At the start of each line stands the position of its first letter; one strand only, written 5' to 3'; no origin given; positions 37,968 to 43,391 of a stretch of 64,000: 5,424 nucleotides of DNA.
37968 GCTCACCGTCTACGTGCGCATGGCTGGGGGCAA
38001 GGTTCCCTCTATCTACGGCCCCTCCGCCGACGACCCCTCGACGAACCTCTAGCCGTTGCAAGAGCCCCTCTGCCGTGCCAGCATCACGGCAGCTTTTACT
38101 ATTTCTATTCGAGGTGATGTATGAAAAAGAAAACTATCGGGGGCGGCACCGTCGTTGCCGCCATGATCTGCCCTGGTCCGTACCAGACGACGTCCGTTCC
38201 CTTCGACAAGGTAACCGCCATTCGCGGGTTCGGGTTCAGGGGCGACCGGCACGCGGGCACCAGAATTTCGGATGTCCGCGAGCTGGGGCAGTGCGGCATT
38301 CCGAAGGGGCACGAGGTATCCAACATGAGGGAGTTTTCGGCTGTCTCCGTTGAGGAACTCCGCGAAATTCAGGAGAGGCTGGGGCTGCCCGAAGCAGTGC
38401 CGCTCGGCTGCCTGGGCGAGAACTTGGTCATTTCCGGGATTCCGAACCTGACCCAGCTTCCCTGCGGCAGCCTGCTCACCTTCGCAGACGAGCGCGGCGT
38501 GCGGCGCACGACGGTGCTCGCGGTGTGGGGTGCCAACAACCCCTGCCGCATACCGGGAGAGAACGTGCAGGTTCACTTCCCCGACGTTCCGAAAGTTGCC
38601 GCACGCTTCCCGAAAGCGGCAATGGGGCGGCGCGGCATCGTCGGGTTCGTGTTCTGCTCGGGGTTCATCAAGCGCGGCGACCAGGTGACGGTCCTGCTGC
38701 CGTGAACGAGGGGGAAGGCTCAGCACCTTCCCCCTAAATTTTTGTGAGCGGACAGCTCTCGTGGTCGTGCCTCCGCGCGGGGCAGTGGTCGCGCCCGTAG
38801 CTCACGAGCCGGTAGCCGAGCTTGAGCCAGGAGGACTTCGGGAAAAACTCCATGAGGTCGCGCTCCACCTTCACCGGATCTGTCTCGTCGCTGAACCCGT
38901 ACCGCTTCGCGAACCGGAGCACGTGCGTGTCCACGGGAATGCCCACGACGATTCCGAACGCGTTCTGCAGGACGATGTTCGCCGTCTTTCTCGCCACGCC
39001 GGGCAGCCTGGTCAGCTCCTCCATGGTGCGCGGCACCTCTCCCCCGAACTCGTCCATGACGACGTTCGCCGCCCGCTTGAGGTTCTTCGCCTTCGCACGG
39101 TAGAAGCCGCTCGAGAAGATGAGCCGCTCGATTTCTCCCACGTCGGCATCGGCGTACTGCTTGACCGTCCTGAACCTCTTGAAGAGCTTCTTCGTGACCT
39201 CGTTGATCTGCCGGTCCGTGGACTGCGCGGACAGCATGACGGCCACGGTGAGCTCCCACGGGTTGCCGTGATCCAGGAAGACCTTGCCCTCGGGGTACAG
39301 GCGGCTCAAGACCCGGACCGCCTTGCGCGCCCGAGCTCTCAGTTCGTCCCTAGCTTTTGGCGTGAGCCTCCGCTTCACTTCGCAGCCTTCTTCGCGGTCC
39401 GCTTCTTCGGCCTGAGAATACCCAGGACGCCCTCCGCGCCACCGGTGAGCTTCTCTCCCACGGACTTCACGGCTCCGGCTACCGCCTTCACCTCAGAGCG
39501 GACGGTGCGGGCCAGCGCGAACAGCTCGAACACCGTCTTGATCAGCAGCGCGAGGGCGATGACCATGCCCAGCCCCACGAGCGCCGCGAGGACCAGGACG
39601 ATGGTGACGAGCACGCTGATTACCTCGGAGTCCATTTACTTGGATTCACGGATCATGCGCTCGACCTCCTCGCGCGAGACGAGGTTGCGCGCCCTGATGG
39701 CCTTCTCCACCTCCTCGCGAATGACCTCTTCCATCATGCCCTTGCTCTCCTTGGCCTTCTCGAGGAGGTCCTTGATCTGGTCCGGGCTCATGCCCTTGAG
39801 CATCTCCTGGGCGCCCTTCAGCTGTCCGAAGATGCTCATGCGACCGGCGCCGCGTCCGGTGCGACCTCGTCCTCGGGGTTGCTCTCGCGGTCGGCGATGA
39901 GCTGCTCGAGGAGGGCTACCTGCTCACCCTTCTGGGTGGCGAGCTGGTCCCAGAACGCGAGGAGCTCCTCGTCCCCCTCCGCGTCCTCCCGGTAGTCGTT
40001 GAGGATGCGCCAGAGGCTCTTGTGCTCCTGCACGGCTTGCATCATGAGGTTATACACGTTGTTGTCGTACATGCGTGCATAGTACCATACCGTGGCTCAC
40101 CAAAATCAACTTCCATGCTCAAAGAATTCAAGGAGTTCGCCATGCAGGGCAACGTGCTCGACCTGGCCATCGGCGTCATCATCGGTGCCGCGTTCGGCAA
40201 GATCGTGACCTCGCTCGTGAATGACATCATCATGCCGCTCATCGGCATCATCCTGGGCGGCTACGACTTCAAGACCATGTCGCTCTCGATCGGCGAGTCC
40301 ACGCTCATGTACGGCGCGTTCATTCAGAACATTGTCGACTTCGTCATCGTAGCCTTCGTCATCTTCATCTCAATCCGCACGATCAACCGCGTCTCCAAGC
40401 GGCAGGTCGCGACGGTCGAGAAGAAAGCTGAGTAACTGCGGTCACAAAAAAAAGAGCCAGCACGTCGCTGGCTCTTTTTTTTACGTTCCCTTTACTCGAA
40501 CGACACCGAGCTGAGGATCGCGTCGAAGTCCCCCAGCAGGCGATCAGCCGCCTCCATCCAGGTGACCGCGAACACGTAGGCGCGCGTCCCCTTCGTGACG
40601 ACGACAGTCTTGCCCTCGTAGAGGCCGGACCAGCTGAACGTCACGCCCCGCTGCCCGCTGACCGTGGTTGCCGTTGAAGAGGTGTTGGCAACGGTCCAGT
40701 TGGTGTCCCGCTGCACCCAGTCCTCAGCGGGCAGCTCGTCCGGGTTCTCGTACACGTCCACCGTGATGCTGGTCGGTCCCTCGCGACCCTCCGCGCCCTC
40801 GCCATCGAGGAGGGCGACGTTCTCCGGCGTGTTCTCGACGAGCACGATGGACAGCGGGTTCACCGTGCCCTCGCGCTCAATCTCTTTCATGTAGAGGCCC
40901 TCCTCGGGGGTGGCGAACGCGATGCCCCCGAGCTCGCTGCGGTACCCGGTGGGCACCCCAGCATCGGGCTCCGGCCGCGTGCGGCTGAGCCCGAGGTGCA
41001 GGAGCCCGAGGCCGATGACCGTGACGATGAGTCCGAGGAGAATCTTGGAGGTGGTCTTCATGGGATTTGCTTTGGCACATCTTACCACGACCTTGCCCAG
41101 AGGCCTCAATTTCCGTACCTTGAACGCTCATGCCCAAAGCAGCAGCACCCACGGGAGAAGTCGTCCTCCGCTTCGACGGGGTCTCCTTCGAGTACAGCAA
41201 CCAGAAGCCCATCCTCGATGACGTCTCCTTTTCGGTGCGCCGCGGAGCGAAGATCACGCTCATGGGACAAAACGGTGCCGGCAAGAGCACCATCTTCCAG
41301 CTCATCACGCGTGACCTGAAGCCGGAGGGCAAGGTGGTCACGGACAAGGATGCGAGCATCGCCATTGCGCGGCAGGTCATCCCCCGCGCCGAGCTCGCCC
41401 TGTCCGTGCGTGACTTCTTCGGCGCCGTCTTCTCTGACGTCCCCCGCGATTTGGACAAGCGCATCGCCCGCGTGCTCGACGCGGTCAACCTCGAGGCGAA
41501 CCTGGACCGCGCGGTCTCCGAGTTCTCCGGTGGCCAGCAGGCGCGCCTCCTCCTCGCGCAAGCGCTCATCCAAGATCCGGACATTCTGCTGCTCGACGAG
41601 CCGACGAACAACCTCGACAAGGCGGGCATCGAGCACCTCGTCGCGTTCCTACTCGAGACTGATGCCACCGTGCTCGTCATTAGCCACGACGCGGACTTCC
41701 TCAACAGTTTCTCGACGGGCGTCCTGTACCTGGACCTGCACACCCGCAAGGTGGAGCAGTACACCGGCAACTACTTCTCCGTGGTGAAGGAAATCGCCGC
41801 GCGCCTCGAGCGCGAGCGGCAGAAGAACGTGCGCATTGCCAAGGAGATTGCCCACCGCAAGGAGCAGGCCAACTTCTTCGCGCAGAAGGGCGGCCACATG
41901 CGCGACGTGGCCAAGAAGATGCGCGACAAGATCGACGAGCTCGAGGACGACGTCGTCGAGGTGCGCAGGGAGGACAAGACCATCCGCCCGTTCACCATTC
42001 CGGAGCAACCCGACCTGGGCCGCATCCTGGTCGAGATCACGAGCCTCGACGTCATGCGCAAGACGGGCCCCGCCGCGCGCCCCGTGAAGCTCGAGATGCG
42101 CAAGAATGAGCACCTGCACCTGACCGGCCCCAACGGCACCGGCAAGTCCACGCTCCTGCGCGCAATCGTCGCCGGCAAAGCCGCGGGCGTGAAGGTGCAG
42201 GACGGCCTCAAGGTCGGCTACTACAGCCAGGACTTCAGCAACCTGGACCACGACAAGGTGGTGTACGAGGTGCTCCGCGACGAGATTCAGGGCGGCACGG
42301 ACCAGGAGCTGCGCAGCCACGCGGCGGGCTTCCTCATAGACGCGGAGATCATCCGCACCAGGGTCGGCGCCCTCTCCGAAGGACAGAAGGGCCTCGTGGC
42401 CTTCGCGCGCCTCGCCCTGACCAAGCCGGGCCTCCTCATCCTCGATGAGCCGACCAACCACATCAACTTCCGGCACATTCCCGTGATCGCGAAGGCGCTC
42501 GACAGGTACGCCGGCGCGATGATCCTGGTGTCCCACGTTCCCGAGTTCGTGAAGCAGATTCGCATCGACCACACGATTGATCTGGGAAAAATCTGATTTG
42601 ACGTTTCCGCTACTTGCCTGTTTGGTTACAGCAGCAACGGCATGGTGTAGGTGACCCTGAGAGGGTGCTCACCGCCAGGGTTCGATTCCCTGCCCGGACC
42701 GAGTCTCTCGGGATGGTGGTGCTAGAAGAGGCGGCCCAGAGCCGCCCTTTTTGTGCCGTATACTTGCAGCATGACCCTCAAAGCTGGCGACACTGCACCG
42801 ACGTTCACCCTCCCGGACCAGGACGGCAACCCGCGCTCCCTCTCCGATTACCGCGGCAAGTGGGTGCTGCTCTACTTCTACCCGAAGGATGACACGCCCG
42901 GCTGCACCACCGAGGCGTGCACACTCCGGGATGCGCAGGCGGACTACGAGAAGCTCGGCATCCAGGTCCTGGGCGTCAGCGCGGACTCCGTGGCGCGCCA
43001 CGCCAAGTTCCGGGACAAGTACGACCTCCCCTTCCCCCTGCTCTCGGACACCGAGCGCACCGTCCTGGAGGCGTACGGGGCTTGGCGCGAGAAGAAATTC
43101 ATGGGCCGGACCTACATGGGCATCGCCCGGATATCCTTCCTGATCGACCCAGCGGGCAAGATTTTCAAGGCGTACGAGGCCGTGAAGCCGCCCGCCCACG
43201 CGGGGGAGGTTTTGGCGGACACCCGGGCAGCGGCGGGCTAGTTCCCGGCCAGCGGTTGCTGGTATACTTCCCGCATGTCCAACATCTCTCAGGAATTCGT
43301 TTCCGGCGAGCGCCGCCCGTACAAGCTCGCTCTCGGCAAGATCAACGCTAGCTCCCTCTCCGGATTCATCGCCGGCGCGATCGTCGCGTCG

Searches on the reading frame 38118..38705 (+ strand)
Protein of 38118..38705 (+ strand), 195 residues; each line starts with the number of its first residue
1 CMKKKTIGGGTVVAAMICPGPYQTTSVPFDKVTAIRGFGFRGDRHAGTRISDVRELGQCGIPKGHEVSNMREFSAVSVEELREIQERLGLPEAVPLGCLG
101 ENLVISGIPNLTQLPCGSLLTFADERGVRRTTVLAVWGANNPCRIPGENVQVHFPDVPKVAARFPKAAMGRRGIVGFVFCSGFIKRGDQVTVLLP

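Call 24: search_protein_families(library=pfam, proteins=[window:38118-38705:+], max_evalue=0.00001)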
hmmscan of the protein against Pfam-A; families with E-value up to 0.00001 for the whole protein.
window:38118-38705:+ (195 aa): 1 family
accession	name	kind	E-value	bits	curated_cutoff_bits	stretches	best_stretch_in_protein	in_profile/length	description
PF03473.23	MOSC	-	2.5e-17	63.4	22.7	1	65-191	4-120/120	MOSC domain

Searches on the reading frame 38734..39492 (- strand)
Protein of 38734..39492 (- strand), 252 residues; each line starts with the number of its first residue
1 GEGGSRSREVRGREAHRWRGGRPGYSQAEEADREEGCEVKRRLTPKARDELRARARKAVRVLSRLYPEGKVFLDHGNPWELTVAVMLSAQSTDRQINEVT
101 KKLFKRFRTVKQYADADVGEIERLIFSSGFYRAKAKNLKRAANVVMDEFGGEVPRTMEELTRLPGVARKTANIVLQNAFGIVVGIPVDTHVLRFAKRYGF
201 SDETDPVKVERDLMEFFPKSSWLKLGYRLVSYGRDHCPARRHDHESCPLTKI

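Call 24: search_protein_families(library=pfam, proteins=[window:38734-39492:-], max_evalue=0.00001)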
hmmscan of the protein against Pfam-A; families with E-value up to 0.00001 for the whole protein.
window:38734-39492:- (252 aa): 2 families
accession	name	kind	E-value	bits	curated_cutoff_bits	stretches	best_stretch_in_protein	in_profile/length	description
PF00730.31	HhH-GPD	-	1.2e-22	80.8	26.2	1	83-219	1-108/108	HhH-GPD superfamily base excision DNA repair protein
PF00633.29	HHH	-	2.2e-06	27.7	24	1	149-175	2-28/30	Helix-hairpin-helix motif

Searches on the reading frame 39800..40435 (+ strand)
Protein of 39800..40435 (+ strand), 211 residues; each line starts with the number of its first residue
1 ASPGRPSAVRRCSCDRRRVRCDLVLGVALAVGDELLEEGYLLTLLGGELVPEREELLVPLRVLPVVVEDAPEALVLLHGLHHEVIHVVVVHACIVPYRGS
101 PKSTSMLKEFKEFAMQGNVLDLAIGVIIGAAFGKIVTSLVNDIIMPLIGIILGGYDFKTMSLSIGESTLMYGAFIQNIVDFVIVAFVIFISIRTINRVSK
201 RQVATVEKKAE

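Call 24: search_protein_families(library=pfam, proteins=[window:39800-40435:+], max_evalue=0.00001)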
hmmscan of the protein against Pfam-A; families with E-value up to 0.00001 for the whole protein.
window:39800-40435:+ (211 aa): 1 family
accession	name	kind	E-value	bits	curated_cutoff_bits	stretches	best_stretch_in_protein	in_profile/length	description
PF01741.23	MscL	-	5.4e-38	130.6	27.4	1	106-204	1-104/123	Large-conductance mechanosensitive channel, MscL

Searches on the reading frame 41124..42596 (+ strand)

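Call 25: search_protein_families(library=pfam, proteins=[window:41124-42596:+], max_evalue=0.00001)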
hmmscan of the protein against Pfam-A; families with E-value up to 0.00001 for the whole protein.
window:41124-42596:+ (490 aa): 12 families
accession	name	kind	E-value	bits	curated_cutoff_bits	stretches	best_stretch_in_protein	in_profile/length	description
PF00005.33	ABC_tran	-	1e-46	159.4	25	2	31-162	1-137/137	ABC transporter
PF13304.12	AAA_21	-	1.9e-16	61.4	27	0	128-190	232-300/304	AAA domain, putative AbiEii toxin, Type IV TA system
PF02463.25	SMC_N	-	4.3e-12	46.4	40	0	126-196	135-205/220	RecF/RecN/SMC N terminal domain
PF13555.12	AAA_29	-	1.3e-09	38.1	27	0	323-349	17-43/61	P-loop containing region of AAA domain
PF13401.12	AAA_22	-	9e-09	36.2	27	0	44-180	8-115/130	AAA domain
PF13191.12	AAA_16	-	2.7e-08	34.9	32.6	0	38-174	19-154/167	AAA ATPase domain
PF20720.3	nSTAND3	-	3.3e-08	33.8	27.2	0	44-122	20-99/155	Novel STAND NTPase 3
PF13476.12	AAA_23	-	4.7e-08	34.4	27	0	334-350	25-41/201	AAA domain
PF25199.1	nSTAND_NTPase5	-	1.7e-06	28.3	34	0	306-375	20-84/145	Novel STAND NTPase 5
PF13604.12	AAA_30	-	3.1e-06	27.5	27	0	331-355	21-46/191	AAA domain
PF03193.22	RsgA_GTPase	-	5.7e-06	26.7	30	0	317-353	96-131/174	RsgA GTPase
PF05729.18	NACHT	-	6.5e-06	26.5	26.7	0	332-364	4-36/167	NACHT domain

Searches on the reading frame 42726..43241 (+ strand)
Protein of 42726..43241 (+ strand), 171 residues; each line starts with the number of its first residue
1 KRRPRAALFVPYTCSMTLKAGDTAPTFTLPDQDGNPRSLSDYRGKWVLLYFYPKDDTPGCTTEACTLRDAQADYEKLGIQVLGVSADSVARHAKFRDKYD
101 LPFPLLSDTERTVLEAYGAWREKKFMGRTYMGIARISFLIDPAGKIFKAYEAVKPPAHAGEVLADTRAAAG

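Call 25: search_protein_families(library=pfam, proteins=[window:42726-43241:+], max_evalue=0.00001)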
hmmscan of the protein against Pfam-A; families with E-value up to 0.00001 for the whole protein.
window:42726-43241:+ (171 aa): 2 families
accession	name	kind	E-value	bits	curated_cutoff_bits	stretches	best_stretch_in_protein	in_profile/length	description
PF00578.27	AhpC-TSA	-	1.9e-44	151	26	1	21-146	2-121/124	AhpC/TSA family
PF08534.16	Redoxin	-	6.3e-26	91.4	26.6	1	19-155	1-137/148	Redoxin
